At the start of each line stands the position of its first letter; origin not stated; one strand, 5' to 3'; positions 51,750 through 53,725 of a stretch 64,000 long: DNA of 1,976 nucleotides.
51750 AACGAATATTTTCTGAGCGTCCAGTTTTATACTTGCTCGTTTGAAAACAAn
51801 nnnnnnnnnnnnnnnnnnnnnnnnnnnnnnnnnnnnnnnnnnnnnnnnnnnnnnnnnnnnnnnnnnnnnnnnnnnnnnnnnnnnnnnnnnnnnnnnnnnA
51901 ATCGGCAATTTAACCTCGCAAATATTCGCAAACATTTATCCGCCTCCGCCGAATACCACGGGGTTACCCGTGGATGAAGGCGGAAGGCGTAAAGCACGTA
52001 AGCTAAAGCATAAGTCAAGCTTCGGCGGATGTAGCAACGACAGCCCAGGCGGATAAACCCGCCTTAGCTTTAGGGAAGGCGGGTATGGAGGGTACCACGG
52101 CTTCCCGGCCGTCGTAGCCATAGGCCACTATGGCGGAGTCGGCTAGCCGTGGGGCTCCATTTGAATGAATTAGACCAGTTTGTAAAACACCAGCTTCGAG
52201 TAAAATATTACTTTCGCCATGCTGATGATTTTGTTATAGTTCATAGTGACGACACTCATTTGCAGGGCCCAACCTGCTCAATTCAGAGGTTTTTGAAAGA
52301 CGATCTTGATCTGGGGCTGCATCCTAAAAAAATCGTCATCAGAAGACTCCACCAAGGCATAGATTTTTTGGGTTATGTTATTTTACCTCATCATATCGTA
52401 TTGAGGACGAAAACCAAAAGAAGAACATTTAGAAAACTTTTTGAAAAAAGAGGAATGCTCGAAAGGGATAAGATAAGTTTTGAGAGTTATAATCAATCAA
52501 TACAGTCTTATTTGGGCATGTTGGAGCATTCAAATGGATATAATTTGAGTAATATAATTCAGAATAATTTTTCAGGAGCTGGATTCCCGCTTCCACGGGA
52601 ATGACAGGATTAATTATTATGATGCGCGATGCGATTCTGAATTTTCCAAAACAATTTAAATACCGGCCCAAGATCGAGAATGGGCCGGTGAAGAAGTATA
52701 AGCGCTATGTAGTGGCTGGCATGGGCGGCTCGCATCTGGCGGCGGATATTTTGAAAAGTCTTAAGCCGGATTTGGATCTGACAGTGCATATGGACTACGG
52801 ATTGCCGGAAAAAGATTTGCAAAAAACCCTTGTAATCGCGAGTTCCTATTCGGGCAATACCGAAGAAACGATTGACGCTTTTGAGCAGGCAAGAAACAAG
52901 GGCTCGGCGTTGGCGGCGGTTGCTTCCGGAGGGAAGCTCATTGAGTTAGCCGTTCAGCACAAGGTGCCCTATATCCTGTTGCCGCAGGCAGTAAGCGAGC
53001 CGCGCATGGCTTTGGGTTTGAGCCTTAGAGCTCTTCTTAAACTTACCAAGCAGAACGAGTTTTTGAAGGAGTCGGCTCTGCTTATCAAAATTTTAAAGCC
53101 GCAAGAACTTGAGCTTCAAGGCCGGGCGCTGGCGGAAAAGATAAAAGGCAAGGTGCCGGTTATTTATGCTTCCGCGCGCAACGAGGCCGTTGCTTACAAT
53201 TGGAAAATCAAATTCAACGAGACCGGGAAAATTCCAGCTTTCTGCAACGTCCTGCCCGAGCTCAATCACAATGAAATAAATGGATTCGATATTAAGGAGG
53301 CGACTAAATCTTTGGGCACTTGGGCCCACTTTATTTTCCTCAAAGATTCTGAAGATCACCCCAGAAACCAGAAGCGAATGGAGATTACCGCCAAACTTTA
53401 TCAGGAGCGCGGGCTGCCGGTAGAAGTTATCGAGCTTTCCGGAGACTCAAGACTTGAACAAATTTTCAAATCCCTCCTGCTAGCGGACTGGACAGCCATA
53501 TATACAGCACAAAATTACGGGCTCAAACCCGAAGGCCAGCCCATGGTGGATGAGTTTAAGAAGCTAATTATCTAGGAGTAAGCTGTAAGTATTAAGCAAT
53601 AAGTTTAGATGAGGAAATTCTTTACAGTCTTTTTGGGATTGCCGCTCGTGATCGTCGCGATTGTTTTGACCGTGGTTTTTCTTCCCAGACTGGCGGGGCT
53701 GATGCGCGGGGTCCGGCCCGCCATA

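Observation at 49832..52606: Decaying diversity-generating retroelement: Avd-like gene plus a broken DGR-type reverse transcriptase, with no recognisable TR/VR pair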

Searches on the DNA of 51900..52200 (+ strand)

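Call 37: search_rna_families(source=window, start=51900, end=52200, threshold=evalue, max_evalue=10, show_alignments=5)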
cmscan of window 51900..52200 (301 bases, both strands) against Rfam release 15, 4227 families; matches with E-value up to 10: 1.
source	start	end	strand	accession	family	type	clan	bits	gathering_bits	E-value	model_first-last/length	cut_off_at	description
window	51919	52006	+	RF03042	porB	Gene; sRNA;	-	14.2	35.1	7.2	1-61/61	no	porB RNA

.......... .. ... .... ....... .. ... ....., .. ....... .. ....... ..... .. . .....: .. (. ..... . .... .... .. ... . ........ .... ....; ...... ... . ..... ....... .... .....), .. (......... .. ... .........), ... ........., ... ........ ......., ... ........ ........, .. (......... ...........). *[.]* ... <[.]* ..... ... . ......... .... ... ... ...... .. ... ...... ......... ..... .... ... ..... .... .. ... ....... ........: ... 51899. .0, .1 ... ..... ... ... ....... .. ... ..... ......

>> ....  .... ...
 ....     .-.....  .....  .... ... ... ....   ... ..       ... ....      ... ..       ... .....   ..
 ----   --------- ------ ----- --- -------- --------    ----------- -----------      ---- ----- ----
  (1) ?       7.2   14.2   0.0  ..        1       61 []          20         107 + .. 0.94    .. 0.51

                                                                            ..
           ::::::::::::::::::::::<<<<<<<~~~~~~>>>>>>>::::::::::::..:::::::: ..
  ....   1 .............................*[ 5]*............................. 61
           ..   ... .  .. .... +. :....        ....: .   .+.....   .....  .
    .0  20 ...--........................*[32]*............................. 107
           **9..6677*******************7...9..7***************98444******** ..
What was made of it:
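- On Group I intron (tested on the 221-nt insert): No Rfam hit at E<=10 in a 301-nt search (call 37).
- The insert matches no intron family even at E<=10 (call 37).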

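Call 87: search_dna_similar(query=window:51930-52170:+, collection=plasmids, mode=distant, max_evalue=0.01, max_rows=10)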
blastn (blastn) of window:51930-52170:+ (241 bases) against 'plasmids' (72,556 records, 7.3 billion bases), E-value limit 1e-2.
No match.

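Call 88: search_dna_similar(query=window:51930-52170:+, collection=phages, mode=distant, max_evalue=0.01, max_rows=10)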
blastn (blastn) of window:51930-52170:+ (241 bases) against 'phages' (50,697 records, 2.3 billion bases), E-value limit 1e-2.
No match.
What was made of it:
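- Tried and rejected: Distant blastn against plasmids and phages found nothing (calls 87, 88).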

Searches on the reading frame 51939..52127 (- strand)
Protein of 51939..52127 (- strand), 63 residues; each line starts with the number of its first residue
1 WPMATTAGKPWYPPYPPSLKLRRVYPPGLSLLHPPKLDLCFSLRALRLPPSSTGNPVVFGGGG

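Call 48: find_homologous_proteins(query=window:51939-52127:-, max_evalue=10)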
Query seq(63 aa): no candidate shares three 5-residue words with the query. No homologue found.
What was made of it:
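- Tried and rejected: A search with the translated spurious ORF found nothing (call 48).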

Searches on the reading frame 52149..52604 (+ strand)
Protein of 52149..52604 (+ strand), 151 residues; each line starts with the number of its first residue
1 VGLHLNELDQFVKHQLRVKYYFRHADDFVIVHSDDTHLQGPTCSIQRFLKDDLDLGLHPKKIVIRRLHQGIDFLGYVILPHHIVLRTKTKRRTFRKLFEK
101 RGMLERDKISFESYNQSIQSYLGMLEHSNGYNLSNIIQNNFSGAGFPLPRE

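Call 5: search_protein_families(library=pfam, proteins=[window:52149-52604:+], max_evalue=0.01)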
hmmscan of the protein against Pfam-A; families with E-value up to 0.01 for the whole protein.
window:52149-52604:+ (151 aa): 1 family
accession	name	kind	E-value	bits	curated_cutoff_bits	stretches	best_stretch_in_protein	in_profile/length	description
PF00078.32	RVT_1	-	2.4e-05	24.6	29.6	1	5-78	134-205/205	Reverse transcriptase (RNA-dependent DNA polymerase)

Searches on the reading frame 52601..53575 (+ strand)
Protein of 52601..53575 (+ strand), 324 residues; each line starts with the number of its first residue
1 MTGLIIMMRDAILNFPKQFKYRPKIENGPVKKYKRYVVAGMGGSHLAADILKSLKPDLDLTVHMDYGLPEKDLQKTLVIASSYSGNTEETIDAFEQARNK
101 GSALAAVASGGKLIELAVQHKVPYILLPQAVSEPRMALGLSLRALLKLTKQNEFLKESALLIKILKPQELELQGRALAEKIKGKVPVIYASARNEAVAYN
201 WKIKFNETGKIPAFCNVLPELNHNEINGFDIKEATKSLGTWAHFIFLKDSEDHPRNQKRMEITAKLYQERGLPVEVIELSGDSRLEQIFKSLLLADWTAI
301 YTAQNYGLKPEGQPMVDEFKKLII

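Call 5: search_protein_families(library=pfam, proteins=[window:52601-53575:+], max_evalue=0.01)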
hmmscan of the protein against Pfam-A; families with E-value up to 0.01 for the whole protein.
window:52601-53575:+ (324 aa): 2 families
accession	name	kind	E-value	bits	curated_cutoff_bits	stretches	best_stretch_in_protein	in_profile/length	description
PF10432.14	bact-PGI_C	-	7.9e-43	146.4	24.5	1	175-321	6-149/151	Bacterial phospho-glucose isomerase C-terminal SIS domain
PF01380.27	SIS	-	0.00011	22.4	25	0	75-108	54-87/131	SIS domain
